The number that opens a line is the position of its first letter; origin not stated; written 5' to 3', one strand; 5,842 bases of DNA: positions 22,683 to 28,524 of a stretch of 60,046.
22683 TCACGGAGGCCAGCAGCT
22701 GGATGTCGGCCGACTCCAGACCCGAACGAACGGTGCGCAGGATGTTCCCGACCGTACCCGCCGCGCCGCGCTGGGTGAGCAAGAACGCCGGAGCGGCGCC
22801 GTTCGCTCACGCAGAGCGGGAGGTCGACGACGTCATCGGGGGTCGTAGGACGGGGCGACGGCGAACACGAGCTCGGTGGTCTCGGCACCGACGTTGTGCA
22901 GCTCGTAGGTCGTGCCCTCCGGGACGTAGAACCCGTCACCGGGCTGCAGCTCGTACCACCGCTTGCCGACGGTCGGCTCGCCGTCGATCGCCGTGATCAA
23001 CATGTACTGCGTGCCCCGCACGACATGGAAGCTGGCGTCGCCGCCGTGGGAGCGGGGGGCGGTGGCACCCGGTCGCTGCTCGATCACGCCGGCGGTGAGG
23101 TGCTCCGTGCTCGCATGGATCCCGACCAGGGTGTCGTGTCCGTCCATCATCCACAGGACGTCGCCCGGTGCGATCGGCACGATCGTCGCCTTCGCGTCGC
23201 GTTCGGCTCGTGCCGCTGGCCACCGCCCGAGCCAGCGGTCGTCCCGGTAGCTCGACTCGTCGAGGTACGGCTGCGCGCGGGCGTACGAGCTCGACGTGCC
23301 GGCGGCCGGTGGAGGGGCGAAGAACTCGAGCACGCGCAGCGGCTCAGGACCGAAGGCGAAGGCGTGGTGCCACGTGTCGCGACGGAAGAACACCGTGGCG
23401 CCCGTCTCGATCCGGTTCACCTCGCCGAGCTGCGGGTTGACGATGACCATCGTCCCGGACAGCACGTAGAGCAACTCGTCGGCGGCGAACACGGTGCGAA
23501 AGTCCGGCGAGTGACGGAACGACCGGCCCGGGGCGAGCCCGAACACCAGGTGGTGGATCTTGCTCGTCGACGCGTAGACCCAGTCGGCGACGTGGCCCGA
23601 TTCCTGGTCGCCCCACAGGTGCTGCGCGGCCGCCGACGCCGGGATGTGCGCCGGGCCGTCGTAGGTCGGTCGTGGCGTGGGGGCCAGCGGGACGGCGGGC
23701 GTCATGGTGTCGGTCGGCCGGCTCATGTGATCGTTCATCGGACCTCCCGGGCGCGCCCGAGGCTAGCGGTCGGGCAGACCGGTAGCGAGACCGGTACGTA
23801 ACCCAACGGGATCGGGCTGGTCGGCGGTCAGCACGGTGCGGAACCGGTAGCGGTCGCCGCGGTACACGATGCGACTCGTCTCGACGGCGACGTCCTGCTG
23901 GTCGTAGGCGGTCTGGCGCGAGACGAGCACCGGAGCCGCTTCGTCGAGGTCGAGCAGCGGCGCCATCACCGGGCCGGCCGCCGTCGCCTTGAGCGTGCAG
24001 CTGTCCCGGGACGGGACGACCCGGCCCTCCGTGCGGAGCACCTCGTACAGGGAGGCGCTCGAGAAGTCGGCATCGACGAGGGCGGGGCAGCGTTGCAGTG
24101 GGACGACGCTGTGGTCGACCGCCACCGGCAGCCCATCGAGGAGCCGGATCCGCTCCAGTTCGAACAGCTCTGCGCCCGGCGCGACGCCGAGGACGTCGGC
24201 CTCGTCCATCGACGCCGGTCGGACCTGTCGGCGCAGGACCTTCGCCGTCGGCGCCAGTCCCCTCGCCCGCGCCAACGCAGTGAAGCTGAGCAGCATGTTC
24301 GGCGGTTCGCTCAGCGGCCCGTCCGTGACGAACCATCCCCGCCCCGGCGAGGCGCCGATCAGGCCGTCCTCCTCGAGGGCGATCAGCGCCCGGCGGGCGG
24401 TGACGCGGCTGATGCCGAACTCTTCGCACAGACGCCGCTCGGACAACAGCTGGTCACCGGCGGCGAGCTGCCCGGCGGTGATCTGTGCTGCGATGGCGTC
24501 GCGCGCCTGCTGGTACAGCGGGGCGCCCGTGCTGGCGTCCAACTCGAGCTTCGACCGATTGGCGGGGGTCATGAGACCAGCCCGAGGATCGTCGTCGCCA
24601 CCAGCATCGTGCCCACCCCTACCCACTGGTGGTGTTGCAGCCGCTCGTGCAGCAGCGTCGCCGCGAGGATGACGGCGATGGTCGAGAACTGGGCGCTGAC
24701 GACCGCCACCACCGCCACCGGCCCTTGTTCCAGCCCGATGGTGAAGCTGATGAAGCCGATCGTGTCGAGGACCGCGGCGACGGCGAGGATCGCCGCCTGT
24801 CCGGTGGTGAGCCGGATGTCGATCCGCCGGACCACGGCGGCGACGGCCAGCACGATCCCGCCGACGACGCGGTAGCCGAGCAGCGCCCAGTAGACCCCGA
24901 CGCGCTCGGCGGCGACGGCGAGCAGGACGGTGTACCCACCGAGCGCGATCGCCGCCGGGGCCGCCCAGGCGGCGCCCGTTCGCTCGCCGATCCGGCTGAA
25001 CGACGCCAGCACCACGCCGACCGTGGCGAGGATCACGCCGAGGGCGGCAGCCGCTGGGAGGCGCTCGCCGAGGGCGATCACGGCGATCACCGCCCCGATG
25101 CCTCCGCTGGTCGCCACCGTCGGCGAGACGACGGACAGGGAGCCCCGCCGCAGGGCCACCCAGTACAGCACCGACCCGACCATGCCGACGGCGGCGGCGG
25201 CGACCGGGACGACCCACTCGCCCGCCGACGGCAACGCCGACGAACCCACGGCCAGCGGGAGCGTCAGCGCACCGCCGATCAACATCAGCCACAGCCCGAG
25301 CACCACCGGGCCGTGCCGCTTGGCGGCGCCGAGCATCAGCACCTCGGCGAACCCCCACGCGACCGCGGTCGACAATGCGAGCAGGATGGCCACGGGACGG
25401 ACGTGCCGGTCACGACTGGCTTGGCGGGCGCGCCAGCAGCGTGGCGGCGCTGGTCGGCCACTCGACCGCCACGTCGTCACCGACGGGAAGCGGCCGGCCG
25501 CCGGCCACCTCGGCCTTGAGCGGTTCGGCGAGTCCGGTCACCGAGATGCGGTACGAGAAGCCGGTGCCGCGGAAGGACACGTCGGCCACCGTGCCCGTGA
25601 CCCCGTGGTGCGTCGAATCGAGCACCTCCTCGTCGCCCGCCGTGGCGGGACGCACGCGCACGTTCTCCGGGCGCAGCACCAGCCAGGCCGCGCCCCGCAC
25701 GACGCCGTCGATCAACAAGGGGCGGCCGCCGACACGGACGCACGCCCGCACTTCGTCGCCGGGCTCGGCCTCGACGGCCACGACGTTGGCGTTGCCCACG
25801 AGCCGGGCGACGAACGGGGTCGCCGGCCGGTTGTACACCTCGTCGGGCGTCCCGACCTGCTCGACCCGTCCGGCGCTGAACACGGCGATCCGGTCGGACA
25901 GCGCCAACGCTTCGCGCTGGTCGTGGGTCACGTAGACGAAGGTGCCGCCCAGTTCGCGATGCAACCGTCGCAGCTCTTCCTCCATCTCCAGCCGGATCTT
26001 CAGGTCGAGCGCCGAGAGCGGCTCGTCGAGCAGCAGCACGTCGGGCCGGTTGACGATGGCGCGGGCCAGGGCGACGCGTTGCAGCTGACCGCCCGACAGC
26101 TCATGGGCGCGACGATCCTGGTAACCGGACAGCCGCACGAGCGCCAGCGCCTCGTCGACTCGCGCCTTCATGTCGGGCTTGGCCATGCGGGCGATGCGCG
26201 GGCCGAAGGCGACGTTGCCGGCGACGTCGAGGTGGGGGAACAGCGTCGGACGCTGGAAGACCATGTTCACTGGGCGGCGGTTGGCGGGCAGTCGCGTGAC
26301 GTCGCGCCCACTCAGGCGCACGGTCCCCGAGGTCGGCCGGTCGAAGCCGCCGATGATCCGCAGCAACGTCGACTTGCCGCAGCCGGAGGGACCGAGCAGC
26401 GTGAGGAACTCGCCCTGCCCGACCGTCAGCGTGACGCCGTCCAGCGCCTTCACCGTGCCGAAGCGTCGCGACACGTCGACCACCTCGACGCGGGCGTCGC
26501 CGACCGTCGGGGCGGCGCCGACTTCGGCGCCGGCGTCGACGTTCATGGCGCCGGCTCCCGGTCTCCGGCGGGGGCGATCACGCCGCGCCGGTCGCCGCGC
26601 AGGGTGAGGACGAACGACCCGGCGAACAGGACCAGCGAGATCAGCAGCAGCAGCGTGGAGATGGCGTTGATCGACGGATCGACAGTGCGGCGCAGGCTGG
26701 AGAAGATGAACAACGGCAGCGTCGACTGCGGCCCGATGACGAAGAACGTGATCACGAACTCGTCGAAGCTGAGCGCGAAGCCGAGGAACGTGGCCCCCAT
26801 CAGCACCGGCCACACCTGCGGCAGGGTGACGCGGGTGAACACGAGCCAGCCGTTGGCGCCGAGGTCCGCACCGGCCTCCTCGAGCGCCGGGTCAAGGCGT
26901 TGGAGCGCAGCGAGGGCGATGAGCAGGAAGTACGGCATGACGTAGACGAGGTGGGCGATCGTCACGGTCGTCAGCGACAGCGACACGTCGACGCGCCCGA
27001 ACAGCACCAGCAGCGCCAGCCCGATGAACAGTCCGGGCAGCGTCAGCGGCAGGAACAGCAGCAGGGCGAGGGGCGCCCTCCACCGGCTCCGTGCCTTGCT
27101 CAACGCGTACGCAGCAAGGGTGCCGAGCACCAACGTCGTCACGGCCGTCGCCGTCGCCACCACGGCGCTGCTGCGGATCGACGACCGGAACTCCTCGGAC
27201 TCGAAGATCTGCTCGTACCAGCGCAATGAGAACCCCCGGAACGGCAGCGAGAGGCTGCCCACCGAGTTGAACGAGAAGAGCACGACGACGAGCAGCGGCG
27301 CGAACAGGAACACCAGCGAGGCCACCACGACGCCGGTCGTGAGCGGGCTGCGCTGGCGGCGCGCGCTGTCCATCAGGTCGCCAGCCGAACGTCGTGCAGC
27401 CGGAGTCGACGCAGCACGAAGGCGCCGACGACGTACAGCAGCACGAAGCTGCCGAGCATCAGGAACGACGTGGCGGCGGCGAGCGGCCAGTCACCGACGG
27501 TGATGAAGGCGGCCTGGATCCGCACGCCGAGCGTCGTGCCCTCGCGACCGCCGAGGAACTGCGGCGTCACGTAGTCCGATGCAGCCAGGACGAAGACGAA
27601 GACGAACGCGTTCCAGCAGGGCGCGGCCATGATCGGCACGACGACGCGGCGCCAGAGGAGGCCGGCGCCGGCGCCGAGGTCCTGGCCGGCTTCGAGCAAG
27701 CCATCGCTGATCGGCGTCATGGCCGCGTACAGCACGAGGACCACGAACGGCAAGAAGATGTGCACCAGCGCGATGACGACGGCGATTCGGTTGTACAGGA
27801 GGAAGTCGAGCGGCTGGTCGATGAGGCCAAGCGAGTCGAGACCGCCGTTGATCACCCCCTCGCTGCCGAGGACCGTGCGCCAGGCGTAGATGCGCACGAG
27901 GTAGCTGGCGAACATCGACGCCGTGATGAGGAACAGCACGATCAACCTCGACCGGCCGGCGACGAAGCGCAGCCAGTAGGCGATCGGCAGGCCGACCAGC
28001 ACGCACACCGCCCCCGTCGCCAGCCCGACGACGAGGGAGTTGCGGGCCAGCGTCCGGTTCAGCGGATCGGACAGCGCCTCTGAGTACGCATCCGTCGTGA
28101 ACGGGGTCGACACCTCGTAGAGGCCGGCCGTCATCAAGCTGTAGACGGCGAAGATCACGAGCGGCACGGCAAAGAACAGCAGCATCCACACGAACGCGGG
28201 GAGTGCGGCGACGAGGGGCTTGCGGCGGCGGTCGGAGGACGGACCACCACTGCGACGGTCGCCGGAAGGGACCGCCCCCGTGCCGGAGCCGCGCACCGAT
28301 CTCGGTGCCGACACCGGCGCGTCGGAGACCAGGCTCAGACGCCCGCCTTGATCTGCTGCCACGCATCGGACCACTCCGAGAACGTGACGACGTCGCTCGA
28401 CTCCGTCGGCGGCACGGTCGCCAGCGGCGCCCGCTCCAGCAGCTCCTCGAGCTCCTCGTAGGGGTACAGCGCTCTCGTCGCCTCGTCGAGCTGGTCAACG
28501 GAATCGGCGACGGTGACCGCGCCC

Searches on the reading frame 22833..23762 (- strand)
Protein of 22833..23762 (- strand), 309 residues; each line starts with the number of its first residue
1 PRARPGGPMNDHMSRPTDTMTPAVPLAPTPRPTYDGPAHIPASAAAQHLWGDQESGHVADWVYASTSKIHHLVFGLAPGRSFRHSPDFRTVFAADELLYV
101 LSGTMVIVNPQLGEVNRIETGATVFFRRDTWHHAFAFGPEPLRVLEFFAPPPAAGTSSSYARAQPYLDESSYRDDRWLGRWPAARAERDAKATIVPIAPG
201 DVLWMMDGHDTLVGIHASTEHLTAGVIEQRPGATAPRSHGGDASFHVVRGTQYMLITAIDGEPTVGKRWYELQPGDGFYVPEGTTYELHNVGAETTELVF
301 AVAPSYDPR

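Call 27: search_protein_families(library=pfam, proteins=[window:22833-23762:-], max_evalue=1)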
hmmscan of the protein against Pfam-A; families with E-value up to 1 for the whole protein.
window:22833-23762:- (309 aa): 7 families
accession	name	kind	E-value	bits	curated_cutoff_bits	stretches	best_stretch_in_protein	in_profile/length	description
PF07883.17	Cupin_2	-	1.8e-16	60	27.2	2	228-300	4-68/70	Cupin domain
PF05899.18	Cupin_3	-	7.5e-07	29.2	23.5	2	88-131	19-61/74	EutQ-like cupin domain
PF12852.13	Cupin_6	-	3.3e-05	24.2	26.7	2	96-140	36-79/183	Cupin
PF11699.14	CENP-C_C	-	0.00068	20.3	29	1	221-301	11-84/85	Mif2/CENP-C like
PF00190.28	Cupin_1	-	0.0013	18.8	22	1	232-302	44-112/151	Cupin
PF21621.3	MPI_cupin_dom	-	0.013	15.9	27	1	247-284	24-63/79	Mannose-6-phosphate isomerase, cupin domain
PF02311.25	AraC_binding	-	0.16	12.1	21.1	0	265-292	38-65/135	AraC-like ligand binding domain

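Call 50: search_protein_families(library=ncbifam, proteins=[window:22833-23738:-], max_evalue=0.00001)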
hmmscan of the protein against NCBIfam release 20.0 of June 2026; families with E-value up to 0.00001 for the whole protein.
window:22833-23738:- (301 aa): 0 families

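Call 87: search_solved_structures(query=window:22833-23738:-, max_evalue=0.01)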
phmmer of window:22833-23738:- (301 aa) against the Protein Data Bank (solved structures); distinct sequences matched with E-value up to 0.01: 0.

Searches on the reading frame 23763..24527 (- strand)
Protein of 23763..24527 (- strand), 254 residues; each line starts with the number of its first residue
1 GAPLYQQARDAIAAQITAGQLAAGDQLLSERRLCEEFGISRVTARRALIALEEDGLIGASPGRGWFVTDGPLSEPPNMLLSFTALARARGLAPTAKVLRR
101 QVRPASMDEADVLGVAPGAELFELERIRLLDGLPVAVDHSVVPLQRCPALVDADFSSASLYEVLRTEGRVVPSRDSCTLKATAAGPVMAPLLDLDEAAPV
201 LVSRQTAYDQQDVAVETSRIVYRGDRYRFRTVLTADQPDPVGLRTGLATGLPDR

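Call 50: search_protein_families(library=ncbifam, proteins=[window:23763-24527:-], max_evalue=0.00001)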
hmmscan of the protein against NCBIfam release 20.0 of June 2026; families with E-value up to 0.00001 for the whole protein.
window:23763-24527:- (254 aa): 22 families
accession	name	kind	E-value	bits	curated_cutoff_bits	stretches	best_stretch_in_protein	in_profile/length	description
TIGR03337.1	phnR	equivalog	4.5e-36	124.7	296.75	1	5-223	3-220/231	phosphonate utilization transcriptional regulator PhnR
TIGR02018.2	his_ut_repres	equivalog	5.5e-35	120.8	220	1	5-231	1-224/226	histidine utilization transcriptional repressor HutC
TIGR02325.1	C_P_lyase_phnF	equivalog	2.8e-32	112.1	156.8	1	3-229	8-234/238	phosphonate metabolism transcriptional regulator PhnF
NF008491.0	PRK11402.1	subfamily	7.1e-31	107.6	269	1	3-229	11-236/243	GntR family transcriptional regulator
NF041547.1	GntR_LSA1692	equivalog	4.3e-26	91.9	275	1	4-234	2-231/233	GntR family transcriptional regulator, LSA1692 subfamily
NF052441.1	TransRegRv0792c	equivalog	2.2e-24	86.1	400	1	6-238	19-251/260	Rv0792c family HTH-type transcriptional regulator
NF007292.0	PRK09764.1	equivalog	5e-22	78.3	281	1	3-232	5-233/240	GntR family transcriptional regulator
TIGR02404.1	trehalos_R_Bsub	equivalog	2.4e-20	73.2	211.95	1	10-230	7-228/233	trehalose operon repressor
NF007486.0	PRK10079.1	equivalog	6.9e-19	68.5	363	1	12-225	17-233/241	phosphonate metabolism transcriptional regulator PhnF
NF011575.0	PRK14999.1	equivalog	7.7e-16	58.1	424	1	2-231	11-237/241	histidine utilization repressor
NF052282.1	PLP_TF_PdxR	equivalog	1.3e-13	50.8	320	1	3-73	1-71/448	MocR-like pyridoxine biosynthesis transcription factor PdxR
NF047563.1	modulin_PmtR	equivalog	1.9e-10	40.8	200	1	2-69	11-78/125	PSM export ABC transporter transcriptional regulator PmtR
NF052286.1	ecto_TF_EhuR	exception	2.9e-10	39.3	480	1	3-78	11-86/458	MocR-like ectoine utilization transcription factor EhuR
NF003011.0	PRK03837.1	subfamily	6.8e-09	35.7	260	1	4-62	14-72/241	transcriptional regulator NanR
NF052290.2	MocR_like_YczR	exception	1.5e-08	33.8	487.4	1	3-68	19-84/458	MocR-like transcription factor YczR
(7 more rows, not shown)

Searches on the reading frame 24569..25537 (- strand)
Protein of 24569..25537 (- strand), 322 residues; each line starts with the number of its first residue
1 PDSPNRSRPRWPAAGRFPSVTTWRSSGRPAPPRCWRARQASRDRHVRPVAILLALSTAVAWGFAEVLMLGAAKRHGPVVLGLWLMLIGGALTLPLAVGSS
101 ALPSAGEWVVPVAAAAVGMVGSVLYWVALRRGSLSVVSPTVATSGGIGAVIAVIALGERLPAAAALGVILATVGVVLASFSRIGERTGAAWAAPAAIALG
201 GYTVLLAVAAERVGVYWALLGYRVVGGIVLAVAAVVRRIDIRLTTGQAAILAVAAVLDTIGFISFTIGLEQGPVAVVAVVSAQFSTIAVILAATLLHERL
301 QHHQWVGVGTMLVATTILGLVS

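Call 7: search_protein_families(library=pfam, proteins=[window:24569-25537:-], max_evalue=0.001)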
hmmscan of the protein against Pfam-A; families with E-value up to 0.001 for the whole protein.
window:24569-25537:- (322 aa): 2 families
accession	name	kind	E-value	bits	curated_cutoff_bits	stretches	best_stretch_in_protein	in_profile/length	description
PF00892.27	EamA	-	7.4e-27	94.7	28.2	2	187-318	2-133/135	EamA-like transporter family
PF10639.15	TMEM234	-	4.2e-07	30.5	30.1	0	115-177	48-111/113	Putative transmembrane family 234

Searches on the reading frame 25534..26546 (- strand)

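Call 27: search_protein_families(library=pfam, proteins=[window:25534-26546:-], max_evalue=1)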
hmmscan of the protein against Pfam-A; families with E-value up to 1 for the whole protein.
window:25534-26546:- (337 aa): 14 families
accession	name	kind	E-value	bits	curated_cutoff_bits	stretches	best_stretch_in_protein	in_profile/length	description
PF00005.33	ABC_tran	-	3.6e-38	131.7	25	1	35-177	1-136/137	ABC transporter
PF13304.12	AAA_21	-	9.5e-07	29.6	27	2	137-209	225-299/304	AAA domain, putative AbiEii toxin, Type IV TA system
PF08402.16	TOBE_2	-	8.6e-06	26.2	21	1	289-336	1-38/76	TOBE domain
PF13401.12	AAA_22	-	0.002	18.8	27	1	45-199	5-114/130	AAA domain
PF20703.3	nSTAND1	-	0.0076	16.4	27.1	1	29-63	17-51/379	Novel STAND NTPase 1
PF13191.12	AAA_16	-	0.012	16.5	32.6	1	43-66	22-45/167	AAA ATPase domain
PF03215.21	Rad17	-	0.017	15.5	23.8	1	34-65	34-65/186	Rad17 P-loop domain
PF03193.22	RsgA_GTPase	-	0.019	15.2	30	1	44-67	105-128/174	RsgA GTPase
PF13555.12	AAA_29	-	0.019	15.1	27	1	36-62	13-39/61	P-loop containing region of AAA domain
PF09818.15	ABC_ATPase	-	0.092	12.2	23.2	1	149-218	157-226/283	P-loop domain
PF00004.35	AAA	-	0.13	13.1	21.2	1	49-66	2-19/131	ATPase family associated with various cellular activities (AAA)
PF02463.25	SMC_N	-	0.14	12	40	0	45-63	24-42/220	RecF/RecN/SMC N terminal domain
PF25199.1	nSTAND_NTPase5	-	0.19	12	34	1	33-63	27-59/145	Novel STAND NTPase 5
PF13481.12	AAA_25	-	0.19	11.8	27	1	43-62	31-50/195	AAA domain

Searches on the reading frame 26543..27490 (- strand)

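Call 7: search_protein_families(library=pfam, proteins=[window:26543-27490:-], max_evalue=0.001)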
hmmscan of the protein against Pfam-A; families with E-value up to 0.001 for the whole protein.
window:26543-27490:- (315 aa): 1 family
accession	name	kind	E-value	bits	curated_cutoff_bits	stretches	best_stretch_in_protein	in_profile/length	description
PF00528.27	BPD_transp_1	-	4.1e-13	49.9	26.4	1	120-295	2-174/184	Binding-protein-dependent transport system inner membrane component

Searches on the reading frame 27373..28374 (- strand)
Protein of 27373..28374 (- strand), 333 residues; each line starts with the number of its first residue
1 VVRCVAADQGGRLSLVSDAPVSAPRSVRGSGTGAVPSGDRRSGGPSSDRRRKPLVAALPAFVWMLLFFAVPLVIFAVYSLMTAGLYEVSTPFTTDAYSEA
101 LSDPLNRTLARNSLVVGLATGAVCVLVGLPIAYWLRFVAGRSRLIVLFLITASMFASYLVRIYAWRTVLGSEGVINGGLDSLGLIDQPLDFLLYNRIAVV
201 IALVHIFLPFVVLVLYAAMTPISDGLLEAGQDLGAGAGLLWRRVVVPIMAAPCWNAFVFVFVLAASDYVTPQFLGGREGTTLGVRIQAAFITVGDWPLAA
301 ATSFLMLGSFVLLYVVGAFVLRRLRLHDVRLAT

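Call 7: search_protein_families(library=pfam, proteins=[window:27373-28374:-], max_evalue=0.001)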
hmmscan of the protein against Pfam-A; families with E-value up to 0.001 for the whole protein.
window:27373-28374:- (333 aa): 1 family
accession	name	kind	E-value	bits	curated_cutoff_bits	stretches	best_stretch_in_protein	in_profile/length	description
PF00528.27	BPD_transp_1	-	0.00046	20.4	26.4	0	126-322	3-181/184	Binding-protein-dependent transport system inner membrane component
